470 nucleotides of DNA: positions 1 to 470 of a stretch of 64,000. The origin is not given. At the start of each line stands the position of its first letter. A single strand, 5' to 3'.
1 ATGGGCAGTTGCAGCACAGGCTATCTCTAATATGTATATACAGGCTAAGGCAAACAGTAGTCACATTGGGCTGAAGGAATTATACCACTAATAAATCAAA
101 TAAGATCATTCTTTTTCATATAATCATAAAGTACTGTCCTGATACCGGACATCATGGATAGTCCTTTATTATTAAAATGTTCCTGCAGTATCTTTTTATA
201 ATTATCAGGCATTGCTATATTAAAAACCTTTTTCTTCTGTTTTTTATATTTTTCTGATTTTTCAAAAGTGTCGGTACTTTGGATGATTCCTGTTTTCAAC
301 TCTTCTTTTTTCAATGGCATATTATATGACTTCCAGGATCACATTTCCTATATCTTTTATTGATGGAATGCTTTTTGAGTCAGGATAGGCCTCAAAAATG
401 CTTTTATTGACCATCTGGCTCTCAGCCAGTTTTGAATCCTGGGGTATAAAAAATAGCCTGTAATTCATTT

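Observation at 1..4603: tRNA-Ser-integrated element that also carries a plasmid-type partition system and a lambda-O-like replicon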

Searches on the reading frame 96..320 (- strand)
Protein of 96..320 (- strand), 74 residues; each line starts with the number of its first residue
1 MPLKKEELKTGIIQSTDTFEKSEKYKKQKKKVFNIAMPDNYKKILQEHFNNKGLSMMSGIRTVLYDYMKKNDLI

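Call 4: search_protein_families(library=pfam, proteins=[window:96-320:-], max_evalue=0.1)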
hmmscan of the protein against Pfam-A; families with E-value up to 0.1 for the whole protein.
window:96-320:- (74 aa): 1 family
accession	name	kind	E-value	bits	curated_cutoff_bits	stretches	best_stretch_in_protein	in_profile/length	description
PF20779.2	MACPF_D2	-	0.031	14.7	24.2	1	6-46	48-87/103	MACPF protein, D2 domain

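Call 5: search_protein_families(library=phrogs, proteins=[window:96-320:-], max_evalue=0.01)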
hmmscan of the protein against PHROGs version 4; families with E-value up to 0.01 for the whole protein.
window:96-320:- (74 aa): 1 family
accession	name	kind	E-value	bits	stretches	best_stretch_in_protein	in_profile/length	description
phrog_582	-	transcription regulation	3.7e-05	25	1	20-73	47-100/105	Arc-like repressor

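Call 62: search_solved_structures(query=A1, max_evalue=10)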
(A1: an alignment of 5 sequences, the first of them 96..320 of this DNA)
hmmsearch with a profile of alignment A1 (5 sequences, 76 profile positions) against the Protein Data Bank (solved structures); distinct sequences matched with E-value up to 10: 44.
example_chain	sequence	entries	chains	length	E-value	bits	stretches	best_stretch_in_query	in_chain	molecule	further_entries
2kel_A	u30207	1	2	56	0.0058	20.1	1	26-74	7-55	Uncharacterized protein 56B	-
4bkg_A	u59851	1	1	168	0.0069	19.8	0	19-59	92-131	SMALL UBIQUITIN-RELATED MODIFIER 2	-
5aek_B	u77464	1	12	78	0.029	17.9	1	28-60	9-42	SMALL UBIQUITIN-RELATED MODIFIER 1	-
6u6r_A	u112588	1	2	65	0.036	17.5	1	7-51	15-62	Cell division topological specificity factor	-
6u6q_A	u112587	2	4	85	0.07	16.6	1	7-51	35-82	Cell division topological specificity factor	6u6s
8crx_O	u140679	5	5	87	0.12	15.9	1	39-75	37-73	30S ribosomal protein S15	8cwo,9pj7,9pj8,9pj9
1fka_O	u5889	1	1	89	0.13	15.7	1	38-74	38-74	30S RIBOSOMAL PROTEIN S15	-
10px_1o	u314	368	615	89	0.13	15.7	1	38-74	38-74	30S ribosomal protein S15 | PROTEIN (S15 RIBOSOMAL PROTEIN) | Ribosomal protein S15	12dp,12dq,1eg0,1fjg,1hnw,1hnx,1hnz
1f7y_A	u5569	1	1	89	0.17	15.3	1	38-74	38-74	30S RIBOSOMAL PROTEIN S15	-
2kxo_A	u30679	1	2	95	0.18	15.3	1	9-51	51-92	Cell division topological specificity factor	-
1kuq_A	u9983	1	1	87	0.19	15.2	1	38-74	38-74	30S RIBOSOMAL PROTEIN S15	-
5wnq_O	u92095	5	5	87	0.2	15.2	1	38-74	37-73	30S ribosomal protein S15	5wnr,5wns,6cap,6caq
1g1x_B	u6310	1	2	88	0.2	15.1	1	38-74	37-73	30S RIBOSOMAL PROTEIN S15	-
1ab3_A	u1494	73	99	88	0.21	15.1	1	38-74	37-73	RIBOSOMAL RNA BINDING PROTEIN S15 | 30S RIBOSOMAL PROTEIN S15 | RIBOSOMAL PROTEIN S15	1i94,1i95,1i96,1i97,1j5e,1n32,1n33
2uyz_B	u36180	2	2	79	0.22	15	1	27-60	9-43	SMALL UBIQUITIN-RELATED MODIFIER 1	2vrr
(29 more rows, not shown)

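Call 80: predict_structure(protein=window:96-320:-)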
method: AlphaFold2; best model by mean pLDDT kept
length: 74 residues; sequences in the alignment: 1
mean_pLDDT: 67.1   pTM: 0.40
mean pLDDT of the five models: 67.1, 65.2, 61.7, 61.2, 52.5
residues with pLDDT >= 90: 7; 70-90: 27; 50-70: 22; < 50: 18
segments of 3 or more residues with pLDDT < 50: 1-3, 6-9, 13-15, 31-35
pLDDT, mean of each block of 10 residues (from residue 1): 49 48 52 56 85 88 88 76
secondary structure, 60 per line:
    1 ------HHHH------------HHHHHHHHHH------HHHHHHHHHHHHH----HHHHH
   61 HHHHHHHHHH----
elements in order: H7-10 H23-32 H39-51 H56-70

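Call 83: fold_search(model_id=the predicted structure, library=pdb)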
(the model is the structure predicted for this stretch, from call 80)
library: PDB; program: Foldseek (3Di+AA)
matches with E <= 10: 32; with E <= 0.001: 0
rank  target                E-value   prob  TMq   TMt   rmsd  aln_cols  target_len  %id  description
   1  1myl_C                1.0e+00  0.93  0.49  0.78   0.6        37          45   22  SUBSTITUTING HYDROPHOBIC RESIDUES FOR A BURIED SALT BRIDGE ENHANCES PROTEIN STABILITY BUT DOES NOT REDUCE CONFORMATION (released 1995-01-26)
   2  1baz_C                1.4e+00  0.89  0.48  0.76   0.7        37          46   22  ARC REPRESSOR MUTANT PHE10VAL (released 1998-06-17)
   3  3ft7_A                1.4e+00  0.69  0.42  0.64   1.4        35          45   20  Crystal structure of an extremely stable dimeric protein from sulfolobus islandicus (released 2009-10-20)
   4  2bsq_E                2.5e+00  0.63  0.47  0.51   1.7        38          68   16  FitAB bound to DNA (released 2006-08-24)
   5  1bdv_B                3.7e+00  0.57  0.45  0.62   0.7        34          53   20  ARC FV10 COCRYSTAL (released 1999-01-06)
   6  1myl_E                3.7e+00  0.47  0.41  0.72   0.8        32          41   19  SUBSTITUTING HYDROPHOBIC RESIDUES FOR A BURIED SALT BRIDGE ENHANCES PROTEIN STABILITY BUT DOES NOT REDUCE CONFORMATION (released 1995-01-26)
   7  2ay0_D                3.7e+00  0.41  0.46  0.72   2.2        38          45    8  Structure of the Lys9Met mutant of the E. coli Proline Utilization A (PutA) DNA-binding domain. (released 2006-08-15)
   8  1p94_MODEL_1_A        3.7e+00  0.38  0.43  0.42   1.4        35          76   14  NMR Structure of ParG symmetric dimer (released 2004-01-13)
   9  1qtg_A                4.3e+00  0.44  0.47  0.63   1.1        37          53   22  AVERAGED NMR MODEL OF SWITCH ARC, A DOUBLE MUTANT OF ARC REPRESSOR (released 1999-07-12)
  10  3qoq_B                4.3e+00  0.38  0.44  0.71   1.4        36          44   19  Crystal Structure of the Transcription Factor AmrZ in Complex with the 18 Base Pair amrZ1 Binding Site (released 2012-02-15)
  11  3qoq_C                4.6e+00  0.41  0.44  0.65   1.3        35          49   20  Crystal Structure of the Transcription Factor AmrZ in Complex with the 18 Base Pair amrZ1 Binding Site (released 2012-02-15)
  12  5x3t_A                4.6e+00  0.23  0.37  0.39   1.5        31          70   22  VapBC from Mycobacterium tuberculosis (released 2017-06-07)
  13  6iya_A                5.0e+00  0.25  0.42  0.61   1.6        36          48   11  Structure of the DNA binding domain of antitoxin CopASO (released 2019-01-16)
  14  1ea4_B                5.3e+00  0.33  0.40  0.68   1.0        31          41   22  TRANSCRIPTIONAL REPRESSOR COPG/22bp dsDNA COMPLEX (released 2001-07-05)
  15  1u9p                  5.8e+00  0.33  0.45  0.35   1.2        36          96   19  Permuted single-chain Arc (released 2005-02-15)
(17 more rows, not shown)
